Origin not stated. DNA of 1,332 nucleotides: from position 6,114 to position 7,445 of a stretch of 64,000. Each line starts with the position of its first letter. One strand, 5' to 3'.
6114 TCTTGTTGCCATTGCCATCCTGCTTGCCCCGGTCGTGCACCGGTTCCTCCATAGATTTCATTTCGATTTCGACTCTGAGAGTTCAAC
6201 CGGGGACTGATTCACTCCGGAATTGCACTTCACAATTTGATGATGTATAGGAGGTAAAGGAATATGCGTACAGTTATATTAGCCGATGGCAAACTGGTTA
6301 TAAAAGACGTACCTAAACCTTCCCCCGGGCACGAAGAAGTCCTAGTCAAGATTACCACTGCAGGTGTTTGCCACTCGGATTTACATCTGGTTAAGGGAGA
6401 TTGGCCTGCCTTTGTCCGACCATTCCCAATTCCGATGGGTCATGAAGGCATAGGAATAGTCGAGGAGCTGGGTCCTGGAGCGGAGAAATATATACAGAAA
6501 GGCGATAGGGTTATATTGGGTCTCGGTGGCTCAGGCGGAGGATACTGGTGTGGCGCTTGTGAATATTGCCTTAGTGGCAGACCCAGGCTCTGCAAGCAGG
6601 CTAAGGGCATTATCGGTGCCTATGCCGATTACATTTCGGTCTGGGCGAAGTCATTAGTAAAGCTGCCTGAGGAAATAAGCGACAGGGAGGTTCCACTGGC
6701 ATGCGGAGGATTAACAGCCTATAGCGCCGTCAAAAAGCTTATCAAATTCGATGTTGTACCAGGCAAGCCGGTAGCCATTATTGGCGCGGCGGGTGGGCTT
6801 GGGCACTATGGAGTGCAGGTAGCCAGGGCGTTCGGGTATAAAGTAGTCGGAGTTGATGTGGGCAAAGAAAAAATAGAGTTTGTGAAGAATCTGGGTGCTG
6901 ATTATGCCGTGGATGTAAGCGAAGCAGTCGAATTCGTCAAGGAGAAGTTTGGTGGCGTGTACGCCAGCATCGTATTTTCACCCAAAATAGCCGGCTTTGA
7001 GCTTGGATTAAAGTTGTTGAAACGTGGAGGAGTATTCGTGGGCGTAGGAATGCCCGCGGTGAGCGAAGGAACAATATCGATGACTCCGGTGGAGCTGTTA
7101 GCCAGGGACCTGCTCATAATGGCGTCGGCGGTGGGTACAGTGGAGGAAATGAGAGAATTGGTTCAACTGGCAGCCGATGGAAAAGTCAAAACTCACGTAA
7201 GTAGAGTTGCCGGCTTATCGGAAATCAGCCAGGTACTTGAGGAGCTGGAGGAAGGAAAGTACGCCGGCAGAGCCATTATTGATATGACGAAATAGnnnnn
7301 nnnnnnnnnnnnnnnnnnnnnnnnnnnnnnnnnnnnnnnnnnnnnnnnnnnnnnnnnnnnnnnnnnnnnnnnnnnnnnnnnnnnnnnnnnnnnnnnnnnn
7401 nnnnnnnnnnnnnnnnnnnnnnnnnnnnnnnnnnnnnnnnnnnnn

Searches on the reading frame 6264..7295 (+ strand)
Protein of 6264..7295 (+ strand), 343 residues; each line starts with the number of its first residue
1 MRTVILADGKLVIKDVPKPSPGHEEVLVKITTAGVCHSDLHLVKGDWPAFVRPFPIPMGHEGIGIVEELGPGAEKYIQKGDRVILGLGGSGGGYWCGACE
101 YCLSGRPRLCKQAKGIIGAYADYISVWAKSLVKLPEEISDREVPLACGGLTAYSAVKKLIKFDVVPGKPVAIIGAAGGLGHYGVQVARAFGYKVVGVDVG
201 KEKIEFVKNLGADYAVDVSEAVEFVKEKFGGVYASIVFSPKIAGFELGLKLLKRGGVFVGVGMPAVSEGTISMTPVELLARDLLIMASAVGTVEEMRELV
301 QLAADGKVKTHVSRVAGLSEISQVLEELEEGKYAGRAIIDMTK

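Call 3: search_protein_families(library=pfam, proteins=[window:6264-7295:+], max_evalue=1)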
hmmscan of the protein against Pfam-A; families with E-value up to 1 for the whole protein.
window:6264-7295:+ (343 aa): 7 families
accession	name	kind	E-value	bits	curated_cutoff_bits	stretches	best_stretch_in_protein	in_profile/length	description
PF08240.17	ADH_N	-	4e-27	94.9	23.5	1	23-136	2-104/104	Alcohol dehydrogenase GroES-like domain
PF00107.32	ADH_zinc_N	-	2e-22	80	31.8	1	178-304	1-128/129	Zinc-binding dehydrogenase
PF13602.12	ADH_zinc_N_2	-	3e-11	44.8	27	1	210-339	1-134/134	Zinc-binding dehydrogenase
PF13649.12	Methyltransf_25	-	0.024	15.7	27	1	175-235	4-71/97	Methyltransferase domain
PF00106.31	adh_short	-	0.05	13.5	26.6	1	170-213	3-47/195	short chain dehydrogenase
PF02826.25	2-Hacid_dh_C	-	0.063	13.1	25.1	1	165-220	34-87/178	D-isomer specific 2-hydroxyacid dehydrogenase, NAD binding domain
PF01408.29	GFO_IDH_MocA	-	0.25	12.5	24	0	170-255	3-86/120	Oxidoreductase family, NAD-binding Rossmann fold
